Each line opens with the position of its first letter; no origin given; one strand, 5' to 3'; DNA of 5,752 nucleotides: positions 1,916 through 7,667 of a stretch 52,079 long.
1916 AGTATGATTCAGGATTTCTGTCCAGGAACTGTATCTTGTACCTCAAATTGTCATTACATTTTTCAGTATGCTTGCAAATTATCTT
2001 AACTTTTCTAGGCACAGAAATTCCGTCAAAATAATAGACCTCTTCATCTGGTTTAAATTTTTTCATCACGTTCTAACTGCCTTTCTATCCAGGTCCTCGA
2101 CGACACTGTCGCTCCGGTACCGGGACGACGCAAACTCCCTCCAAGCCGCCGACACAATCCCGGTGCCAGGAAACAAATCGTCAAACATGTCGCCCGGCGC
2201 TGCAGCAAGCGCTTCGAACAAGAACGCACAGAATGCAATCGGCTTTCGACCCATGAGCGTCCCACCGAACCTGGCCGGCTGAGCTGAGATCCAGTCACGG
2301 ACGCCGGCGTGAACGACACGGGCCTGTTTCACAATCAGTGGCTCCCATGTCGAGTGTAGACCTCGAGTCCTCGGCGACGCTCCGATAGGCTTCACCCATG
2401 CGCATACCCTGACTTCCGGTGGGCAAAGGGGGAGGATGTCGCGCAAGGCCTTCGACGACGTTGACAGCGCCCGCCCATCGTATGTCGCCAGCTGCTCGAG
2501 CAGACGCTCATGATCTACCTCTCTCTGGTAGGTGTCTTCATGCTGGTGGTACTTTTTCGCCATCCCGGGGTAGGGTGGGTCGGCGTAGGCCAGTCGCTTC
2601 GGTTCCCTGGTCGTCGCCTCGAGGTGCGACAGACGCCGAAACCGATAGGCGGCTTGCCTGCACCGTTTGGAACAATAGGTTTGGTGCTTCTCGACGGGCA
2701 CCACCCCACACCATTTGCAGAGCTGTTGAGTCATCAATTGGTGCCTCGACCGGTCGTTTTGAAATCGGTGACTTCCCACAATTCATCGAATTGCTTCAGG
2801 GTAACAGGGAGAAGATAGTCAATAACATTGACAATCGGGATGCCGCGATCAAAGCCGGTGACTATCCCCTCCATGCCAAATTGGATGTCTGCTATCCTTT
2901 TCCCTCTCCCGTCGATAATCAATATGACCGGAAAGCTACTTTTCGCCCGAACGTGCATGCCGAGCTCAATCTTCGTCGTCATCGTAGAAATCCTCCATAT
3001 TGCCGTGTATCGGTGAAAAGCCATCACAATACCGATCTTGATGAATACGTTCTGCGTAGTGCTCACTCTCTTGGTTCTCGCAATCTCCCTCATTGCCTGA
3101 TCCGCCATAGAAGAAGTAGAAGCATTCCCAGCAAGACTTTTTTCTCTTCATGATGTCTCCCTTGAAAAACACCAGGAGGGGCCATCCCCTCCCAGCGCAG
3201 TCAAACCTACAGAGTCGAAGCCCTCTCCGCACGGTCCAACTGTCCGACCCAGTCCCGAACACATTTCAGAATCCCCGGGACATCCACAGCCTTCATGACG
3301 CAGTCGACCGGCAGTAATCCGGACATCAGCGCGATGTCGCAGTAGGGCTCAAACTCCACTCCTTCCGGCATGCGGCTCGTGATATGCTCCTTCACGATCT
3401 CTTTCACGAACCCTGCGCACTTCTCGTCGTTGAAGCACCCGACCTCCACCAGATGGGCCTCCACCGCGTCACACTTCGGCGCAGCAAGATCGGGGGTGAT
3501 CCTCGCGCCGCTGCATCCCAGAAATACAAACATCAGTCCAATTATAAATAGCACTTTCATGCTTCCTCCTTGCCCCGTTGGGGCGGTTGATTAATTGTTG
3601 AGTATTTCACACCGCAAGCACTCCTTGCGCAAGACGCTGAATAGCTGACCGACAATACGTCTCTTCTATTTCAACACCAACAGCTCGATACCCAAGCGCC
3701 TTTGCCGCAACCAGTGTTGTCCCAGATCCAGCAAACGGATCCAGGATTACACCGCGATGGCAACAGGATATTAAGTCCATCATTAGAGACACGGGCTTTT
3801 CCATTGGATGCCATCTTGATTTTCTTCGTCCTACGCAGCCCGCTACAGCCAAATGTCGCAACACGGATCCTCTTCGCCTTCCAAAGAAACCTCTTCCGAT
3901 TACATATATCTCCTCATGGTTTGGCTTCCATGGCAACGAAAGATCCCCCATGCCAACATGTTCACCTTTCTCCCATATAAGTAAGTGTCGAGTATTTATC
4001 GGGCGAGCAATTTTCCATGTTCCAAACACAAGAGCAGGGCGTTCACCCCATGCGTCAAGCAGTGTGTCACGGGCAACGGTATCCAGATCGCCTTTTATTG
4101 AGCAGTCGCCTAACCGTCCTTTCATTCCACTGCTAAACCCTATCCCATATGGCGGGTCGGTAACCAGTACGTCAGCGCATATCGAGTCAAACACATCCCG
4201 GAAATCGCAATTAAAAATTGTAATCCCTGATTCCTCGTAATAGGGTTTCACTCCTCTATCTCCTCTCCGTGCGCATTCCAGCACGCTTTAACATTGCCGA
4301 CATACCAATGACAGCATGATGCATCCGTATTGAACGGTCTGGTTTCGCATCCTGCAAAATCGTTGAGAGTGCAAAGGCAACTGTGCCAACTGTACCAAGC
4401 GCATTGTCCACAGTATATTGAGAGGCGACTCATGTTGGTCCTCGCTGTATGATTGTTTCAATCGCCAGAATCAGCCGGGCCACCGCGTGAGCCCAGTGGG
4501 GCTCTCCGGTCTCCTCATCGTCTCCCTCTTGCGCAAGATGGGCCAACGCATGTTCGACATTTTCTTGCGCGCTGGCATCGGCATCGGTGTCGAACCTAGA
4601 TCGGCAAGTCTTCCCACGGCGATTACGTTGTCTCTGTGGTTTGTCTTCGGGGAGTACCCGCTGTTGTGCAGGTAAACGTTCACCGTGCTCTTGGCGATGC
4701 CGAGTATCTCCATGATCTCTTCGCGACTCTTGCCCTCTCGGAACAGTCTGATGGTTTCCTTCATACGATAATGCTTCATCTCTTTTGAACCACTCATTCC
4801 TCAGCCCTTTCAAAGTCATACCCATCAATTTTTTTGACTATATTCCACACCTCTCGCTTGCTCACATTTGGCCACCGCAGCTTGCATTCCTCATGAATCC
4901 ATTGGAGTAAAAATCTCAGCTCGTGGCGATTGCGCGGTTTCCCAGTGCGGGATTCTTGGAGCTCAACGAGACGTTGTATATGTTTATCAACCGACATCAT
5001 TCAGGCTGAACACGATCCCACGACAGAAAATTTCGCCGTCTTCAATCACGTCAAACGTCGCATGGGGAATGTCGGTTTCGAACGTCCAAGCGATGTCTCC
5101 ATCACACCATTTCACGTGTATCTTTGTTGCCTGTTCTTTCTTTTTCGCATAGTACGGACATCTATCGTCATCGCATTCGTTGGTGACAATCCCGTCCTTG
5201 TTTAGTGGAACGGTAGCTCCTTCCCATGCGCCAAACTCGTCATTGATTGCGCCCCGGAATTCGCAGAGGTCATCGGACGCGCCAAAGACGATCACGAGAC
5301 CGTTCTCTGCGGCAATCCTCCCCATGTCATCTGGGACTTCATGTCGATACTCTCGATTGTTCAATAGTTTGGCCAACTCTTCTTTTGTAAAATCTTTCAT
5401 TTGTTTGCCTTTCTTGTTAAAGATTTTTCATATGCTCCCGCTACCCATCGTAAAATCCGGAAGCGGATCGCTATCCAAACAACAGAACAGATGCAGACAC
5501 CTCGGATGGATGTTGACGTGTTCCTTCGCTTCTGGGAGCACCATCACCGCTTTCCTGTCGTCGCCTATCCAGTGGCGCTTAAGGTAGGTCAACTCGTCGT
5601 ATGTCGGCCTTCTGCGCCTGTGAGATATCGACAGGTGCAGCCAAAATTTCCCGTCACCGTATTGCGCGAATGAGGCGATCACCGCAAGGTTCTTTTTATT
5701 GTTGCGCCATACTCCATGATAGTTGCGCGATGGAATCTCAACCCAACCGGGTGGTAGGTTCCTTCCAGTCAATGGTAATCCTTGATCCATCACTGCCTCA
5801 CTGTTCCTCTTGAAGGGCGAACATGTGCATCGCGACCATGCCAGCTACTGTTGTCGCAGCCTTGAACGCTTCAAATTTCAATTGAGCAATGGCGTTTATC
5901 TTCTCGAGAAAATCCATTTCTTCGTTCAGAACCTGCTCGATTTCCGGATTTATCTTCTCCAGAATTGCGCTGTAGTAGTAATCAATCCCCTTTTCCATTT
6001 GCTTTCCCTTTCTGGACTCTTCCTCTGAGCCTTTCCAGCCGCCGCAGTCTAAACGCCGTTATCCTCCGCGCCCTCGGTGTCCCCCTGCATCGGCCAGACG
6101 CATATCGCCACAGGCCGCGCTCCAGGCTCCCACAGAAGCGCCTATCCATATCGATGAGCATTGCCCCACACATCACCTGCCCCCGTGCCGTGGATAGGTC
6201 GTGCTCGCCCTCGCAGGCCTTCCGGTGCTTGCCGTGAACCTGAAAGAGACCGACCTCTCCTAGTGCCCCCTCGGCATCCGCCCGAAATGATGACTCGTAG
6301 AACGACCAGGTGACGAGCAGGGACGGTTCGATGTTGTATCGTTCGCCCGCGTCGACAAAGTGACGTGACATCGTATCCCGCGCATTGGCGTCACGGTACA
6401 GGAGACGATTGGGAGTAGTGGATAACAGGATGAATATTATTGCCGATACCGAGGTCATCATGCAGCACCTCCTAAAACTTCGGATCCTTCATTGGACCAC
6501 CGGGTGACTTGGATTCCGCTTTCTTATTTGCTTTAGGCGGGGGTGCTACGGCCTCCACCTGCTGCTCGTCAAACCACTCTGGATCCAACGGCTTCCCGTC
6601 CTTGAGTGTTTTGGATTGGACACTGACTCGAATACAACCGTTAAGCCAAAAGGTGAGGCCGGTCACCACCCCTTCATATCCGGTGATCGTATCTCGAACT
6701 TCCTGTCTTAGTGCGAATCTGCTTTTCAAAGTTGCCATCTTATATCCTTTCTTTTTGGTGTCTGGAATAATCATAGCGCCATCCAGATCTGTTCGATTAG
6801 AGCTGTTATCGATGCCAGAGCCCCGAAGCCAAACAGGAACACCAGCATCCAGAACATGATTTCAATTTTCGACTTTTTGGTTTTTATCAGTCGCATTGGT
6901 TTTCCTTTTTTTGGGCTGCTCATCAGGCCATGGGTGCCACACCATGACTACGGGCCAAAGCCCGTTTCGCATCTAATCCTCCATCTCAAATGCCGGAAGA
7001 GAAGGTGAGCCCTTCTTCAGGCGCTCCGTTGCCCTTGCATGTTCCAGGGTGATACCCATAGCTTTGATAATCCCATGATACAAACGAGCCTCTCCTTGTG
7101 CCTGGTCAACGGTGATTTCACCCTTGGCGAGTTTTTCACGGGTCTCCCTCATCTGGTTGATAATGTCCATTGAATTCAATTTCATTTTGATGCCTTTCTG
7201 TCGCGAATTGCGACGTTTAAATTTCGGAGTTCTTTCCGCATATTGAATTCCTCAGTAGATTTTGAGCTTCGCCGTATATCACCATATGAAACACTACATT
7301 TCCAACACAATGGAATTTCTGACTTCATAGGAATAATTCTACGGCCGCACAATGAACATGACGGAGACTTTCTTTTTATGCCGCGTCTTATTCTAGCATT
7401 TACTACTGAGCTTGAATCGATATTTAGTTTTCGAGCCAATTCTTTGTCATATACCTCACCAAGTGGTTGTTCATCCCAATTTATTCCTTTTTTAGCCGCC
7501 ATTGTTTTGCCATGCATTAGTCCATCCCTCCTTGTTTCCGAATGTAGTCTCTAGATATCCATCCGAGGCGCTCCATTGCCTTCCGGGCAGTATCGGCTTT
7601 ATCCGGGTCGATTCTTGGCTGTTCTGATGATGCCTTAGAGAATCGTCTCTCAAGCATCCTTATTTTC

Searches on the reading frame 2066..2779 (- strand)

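Call 25: search_protein_families(library=phrogs, proteins=[window:2066-2779:-], max_evalue=0.001)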
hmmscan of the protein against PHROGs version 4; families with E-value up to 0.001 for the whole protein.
window:2066-2779:- (237 aa): 2 families
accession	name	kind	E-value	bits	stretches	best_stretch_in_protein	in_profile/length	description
phrog_3794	-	unknown function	0.00023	21.7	1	14-44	4-37/50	-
phrog_1996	-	other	0.00033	21.6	1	30-104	24-97/150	DNA methyltransferase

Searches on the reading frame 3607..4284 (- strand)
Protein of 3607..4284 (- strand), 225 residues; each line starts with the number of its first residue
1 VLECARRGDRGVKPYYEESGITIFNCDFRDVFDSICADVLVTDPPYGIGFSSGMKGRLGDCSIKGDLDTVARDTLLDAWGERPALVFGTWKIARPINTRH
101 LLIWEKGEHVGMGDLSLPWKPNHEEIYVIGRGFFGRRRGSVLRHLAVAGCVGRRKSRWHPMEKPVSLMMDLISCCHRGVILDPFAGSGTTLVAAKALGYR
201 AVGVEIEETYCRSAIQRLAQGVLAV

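Call 25: search_protein_families(library=phrogs, proteins=[window:3607-4284:-], max_evalue=0.001)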
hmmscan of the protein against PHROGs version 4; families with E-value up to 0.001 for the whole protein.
window:3607-4284:- (225 aa): 10 families
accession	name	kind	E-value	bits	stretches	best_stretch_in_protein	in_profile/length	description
phrog_67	-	other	4.7e-43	149.3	1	13-220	116-345/743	DNA methyltransferase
phrog_498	-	other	7.6e-20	72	1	30-219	216-421/633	DNA methyltransferase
phrog_3008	-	other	5.6e-16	59.5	1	158-221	149-214/244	DNA methyltransferase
phrog_6952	-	other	1.8e-10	41.9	1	159-215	114-172/181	DNA methyltransferase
phrog_23085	-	unknown function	9.9e-10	39.2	1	157-217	42-104/138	-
phrog_23148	-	unknown function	1.5e-09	39.1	1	157-219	83-147/165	-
phrog_18146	-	other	1.9e-08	34.6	1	177-207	70-100/452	DNA methyltransferase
phrog_18293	-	other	8.5e-08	33.2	1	156-219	43-108/119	methyltransferase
phrog_8769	-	other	2.7e-07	31.4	1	177-220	12-55/71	methyltransferase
phrog_12517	-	unknown function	0.00016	21.9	1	174-209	103-138/316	-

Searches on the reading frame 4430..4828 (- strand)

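Call 25: search_protein_families(library=phrogs, proteins=[window:4430-4828:-], max_evalue=0.001)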
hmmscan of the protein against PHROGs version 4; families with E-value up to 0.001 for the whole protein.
window:4430-4828:- (132 aa): 0 families

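Call 66: search_protein_families(library=pfam, proteins=[window:4430-4828:-], max_evalue=0.1)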
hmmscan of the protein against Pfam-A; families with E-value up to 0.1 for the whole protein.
window:4430-4828:- (132 aa): 2 families
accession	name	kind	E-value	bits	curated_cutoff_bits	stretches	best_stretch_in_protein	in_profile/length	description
PF18909.5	dGTP_diPhyd_N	-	3.4e-05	24.2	27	1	93-128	57-92/99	dATP/dGTP diphosphohydrolase, N-terminal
PF22294.1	DUF6966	-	0.065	13.7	27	0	106-125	2-21/53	Domain of unknown function (DUF6966)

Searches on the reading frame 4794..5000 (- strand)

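Call 25: search_protein_families(library=phrogs, proteins=[window:4794-5000:-], max_evalue=0.001)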
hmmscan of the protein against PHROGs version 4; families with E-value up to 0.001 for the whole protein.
window:4794-5000:- (68 aa): 0 families

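Call 66: search_protein_families(library=pfam, proteins=[window:4794-5000:-], max_evalue=0.1)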
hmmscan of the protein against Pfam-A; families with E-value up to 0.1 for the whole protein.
window:4794-5000:- (68 aa): 2 families
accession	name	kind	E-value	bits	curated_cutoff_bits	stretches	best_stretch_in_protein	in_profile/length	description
PF14063.11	DUF4254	-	0.029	14.6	27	1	33-67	14-47/144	Protein of unknown function (DUF4254)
PF08956.15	DUF1869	-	0.08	13.3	21.3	0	3-18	17-32/59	Domain of unknown function (DUF1869)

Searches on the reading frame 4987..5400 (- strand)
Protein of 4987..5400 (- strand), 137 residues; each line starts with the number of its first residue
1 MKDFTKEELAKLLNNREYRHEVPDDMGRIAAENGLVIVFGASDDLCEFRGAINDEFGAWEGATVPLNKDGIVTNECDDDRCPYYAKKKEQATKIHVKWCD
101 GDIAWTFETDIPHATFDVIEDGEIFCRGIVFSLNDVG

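Call 24: search_protein_families(library=phrogs, proteins=[window:4987-5400:-], max_evalue=0.001)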
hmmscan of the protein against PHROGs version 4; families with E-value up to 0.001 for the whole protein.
window:4987-5400:- (137 aa): 2 families
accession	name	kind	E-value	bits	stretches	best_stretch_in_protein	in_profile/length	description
phrog_25176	-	unknown function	7.8e-32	111.1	1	5-135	3-132/138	-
phrog_10666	-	unknown function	4e-07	31.2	1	36-63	6-33/104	-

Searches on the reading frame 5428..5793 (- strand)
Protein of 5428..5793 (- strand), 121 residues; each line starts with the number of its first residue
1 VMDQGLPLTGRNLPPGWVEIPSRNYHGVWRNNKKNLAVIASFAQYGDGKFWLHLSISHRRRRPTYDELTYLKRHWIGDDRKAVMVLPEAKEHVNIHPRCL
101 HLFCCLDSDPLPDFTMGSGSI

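Call 24: search_protein_families(library=phrogs, proteins=[window:5428-5793:-], max_evalue=0.001)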
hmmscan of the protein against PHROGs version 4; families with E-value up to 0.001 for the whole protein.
window:5428-5793:- (121 aa): 1 family
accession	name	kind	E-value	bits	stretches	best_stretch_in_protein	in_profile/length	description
phrog_7839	-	unknown function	1.1e-14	55.6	1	25-116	47-132/136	-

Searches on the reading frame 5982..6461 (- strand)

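Call 24: search_protein_families(library=phrogs, proteins=[window:5982-6461:-], max_evalue=0.001)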
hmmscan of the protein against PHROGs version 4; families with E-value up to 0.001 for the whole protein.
window:5982-6461:- (159 aa): 0 families

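Call 66: search_protein_families(library=pfam, proteins=[window:5982-6461:-], max_evalue=0.1)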
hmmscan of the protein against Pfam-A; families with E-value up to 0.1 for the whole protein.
window:5982-6461:- (159 aa): 1 family
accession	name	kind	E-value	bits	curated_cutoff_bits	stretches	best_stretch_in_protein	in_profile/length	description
PF01464.25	SLT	-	0.00048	20.1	21.3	1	37-83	5-51/117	Transglycosylase SLT domain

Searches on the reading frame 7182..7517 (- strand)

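Call 24: search_protein_families(library=phrogs, proteins=[window:7182-7517:-], max_evalue=0.001)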
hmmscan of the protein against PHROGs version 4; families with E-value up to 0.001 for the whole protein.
window:7182-7517:- (111 aa): 0 families

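Call 66: search_protein_families(library=pfam, proteins=[window:7182-7517:-], max_evalue=0.1)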
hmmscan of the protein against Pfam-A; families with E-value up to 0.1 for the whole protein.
window:7182-7517:- (111 aa): 1 family
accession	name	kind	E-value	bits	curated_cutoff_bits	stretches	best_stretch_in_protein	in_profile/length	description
PF23493.1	CysS_C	-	0.042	14.4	23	1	82-109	19-46/51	Cysteinyl-tRNA ligase anticodon binding domain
